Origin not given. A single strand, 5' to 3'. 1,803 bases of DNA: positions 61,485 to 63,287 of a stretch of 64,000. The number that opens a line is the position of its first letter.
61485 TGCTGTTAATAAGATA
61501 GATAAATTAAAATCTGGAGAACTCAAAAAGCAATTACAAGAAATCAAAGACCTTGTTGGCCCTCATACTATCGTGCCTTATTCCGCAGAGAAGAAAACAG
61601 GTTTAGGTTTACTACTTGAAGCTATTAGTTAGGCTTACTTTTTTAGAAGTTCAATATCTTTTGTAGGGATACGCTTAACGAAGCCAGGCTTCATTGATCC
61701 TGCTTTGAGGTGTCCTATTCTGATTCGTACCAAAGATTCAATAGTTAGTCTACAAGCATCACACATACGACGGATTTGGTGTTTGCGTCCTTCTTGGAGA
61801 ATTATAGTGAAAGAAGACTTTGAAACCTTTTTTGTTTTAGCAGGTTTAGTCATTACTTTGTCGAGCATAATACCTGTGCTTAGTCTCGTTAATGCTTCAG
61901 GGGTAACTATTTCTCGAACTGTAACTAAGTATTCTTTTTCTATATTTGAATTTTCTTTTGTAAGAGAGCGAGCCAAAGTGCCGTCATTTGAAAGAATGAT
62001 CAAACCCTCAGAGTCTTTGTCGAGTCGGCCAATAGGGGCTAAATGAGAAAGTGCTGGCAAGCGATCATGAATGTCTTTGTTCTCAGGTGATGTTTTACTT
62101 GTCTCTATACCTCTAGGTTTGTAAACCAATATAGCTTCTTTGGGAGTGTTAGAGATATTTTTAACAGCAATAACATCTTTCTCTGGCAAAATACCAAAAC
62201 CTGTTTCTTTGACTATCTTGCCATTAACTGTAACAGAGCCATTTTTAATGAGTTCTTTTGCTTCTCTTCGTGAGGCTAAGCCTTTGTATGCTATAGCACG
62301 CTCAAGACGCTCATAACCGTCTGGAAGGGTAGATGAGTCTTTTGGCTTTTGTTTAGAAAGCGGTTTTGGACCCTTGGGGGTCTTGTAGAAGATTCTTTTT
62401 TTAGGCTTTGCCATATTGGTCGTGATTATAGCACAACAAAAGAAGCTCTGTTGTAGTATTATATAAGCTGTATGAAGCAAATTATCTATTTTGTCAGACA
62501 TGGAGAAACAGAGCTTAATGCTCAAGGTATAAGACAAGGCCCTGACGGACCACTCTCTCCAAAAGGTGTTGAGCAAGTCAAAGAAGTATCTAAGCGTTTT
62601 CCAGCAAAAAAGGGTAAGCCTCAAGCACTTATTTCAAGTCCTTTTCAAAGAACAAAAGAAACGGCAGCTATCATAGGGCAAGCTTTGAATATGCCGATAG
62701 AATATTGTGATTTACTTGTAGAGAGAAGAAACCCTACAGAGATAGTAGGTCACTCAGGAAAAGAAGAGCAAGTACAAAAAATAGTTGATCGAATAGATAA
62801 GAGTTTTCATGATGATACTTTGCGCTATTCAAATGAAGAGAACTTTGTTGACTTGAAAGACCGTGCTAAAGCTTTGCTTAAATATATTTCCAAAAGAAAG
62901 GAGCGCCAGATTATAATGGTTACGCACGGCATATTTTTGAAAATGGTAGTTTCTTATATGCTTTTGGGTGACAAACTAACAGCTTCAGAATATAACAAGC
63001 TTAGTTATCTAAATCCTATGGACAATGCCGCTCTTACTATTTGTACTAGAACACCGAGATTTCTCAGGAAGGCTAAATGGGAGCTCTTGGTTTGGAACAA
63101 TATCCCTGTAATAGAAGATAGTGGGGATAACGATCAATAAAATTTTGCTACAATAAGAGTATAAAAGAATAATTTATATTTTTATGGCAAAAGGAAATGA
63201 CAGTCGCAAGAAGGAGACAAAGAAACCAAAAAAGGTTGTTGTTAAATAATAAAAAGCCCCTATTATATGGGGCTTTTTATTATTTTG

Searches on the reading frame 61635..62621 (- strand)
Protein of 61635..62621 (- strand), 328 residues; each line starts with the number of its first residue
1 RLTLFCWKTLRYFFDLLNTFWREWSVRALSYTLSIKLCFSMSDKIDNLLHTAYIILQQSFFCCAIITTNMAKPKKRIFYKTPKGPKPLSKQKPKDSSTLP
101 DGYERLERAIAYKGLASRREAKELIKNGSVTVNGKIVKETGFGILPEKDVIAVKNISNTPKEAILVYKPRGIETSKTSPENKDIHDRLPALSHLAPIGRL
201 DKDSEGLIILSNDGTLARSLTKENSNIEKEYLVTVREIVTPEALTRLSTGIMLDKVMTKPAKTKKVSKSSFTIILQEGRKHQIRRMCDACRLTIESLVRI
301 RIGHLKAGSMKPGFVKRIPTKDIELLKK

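Call 59: search_protein_families(library=pfam, proteins=[window:61635-62621:-], max_evalue=0.01)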
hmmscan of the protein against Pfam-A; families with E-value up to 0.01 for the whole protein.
window:61635-62621:- (328 aa): 3 families
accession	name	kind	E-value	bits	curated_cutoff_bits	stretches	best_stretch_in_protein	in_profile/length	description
PF00849.27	PseudoU_synth_2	-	4.3e-21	76.2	26.8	1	164-288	3-151/152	RNA pseudouridylate synthase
PF01479.30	S4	-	2.1e-10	40.6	22.8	1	105-146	2-44/48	S4 domain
PF22421.1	SYY_C-terminal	-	7.4e-05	23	27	1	115-144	31-60/83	Tyrosine--tRNA ligase SYY-like C-terminal domain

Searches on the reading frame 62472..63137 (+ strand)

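Call 59: search_protein_families(library=pfam, proteins=[window:62472-63137:+], max_evalue=0.01)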
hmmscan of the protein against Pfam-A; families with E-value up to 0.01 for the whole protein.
window:62472-63137:+ (222 aa): 1 family
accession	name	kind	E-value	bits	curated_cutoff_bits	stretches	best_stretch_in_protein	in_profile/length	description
PF00300.27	His_Phos_1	-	6.1e-32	111.3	21.7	1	5-199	1-187/194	Histidine phosphatase superfamily (branch 1)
